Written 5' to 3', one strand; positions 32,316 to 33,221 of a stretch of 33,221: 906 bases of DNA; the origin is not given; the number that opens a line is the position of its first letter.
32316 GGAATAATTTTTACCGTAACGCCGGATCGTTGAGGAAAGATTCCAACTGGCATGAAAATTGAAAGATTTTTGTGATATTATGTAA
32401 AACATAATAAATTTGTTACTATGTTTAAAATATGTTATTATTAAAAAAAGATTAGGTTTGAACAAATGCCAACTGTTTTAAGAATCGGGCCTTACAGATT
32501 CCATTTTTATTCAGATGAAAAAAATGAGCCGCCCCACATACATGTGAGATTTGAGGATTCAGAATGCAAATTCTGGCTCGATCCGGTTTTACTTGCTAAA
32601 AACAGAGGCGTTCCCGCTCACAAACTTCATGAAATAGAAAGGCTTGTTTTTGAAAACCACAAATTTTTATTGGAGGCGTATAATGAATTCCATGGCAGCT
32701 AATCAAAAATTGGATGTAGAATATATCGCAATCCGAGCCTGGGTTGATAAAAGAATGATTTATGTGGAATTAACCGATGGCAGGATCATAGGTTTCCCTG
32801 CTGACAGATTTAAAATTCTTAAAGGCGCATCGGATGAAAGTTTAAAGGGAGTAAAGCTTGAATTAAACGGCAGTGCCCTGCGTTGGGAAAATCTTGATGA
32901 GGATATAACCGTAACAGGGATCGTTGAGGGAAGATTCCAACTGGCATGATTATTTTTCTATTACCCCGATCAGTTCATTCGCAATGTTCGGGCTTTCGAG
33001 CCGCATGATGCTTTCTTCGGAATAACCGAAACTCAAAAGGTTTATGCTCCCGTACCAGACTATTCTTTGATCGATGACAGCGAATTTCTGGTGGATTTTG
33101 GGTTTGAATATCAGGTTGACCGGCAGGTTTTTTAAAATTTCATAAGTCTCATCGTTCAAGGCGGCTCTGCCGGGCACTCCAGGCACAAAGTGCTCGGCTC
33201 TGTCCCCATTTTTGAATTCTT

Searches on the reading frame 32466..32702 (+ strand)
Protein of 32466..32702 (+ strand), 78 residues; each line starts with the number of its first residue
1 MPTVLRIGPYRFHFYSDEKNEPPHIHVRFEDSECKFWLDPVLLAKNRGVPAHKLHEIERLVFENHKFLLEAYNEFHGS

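Call 58: search_protein_families(library=phrogs, proteins=[window:32466-32702:+], max_evalue=0.01)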
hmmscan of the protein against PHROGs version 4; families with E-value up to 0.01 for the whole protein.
window:32466-32702:+ (78 aa): 0 families

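Call 61: search_protein_families(library=pfam, proteins=[window:32466-32702:+], max_evalue=0.1)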
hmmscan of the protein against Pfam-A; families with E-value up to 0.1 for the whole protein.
window:32466-32702:+ (78 aa): 1 family
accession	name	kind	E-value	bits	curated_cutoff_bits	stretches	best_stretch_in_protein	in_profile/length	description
PF13711.11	DUF4160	-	1.5e-18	67.2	23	1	10-73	2-65/65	Domain of unknown function (DUF4160)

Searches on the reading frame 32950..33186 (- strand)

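Call 58: search_protein_families(library=phrogs, proteins=[window:32950-33186:-], max_evalue=0.01)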
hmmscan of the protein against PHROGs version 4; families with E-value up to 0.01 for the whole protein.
window:32950-33186:- (78 aa): 0 families

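Call 61: search_protein_families(library=pfam, proteins=[window:32950-33186:-], max_evalue=0.1)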
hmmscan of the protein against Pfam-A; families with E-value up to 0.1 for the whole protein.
window:32950-33186:- (78 aa): 2 families
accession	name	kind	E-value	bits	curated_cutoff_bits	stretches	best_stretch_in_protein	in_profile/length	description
PF13091.12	PLDc_2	-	1e-06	29.1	27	1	21-73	69-125/132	PLD-like domain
PF00614.28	PLDc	-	0.0011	19.4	21.9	1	32-50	6-24/28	Phospholipase D Active site motif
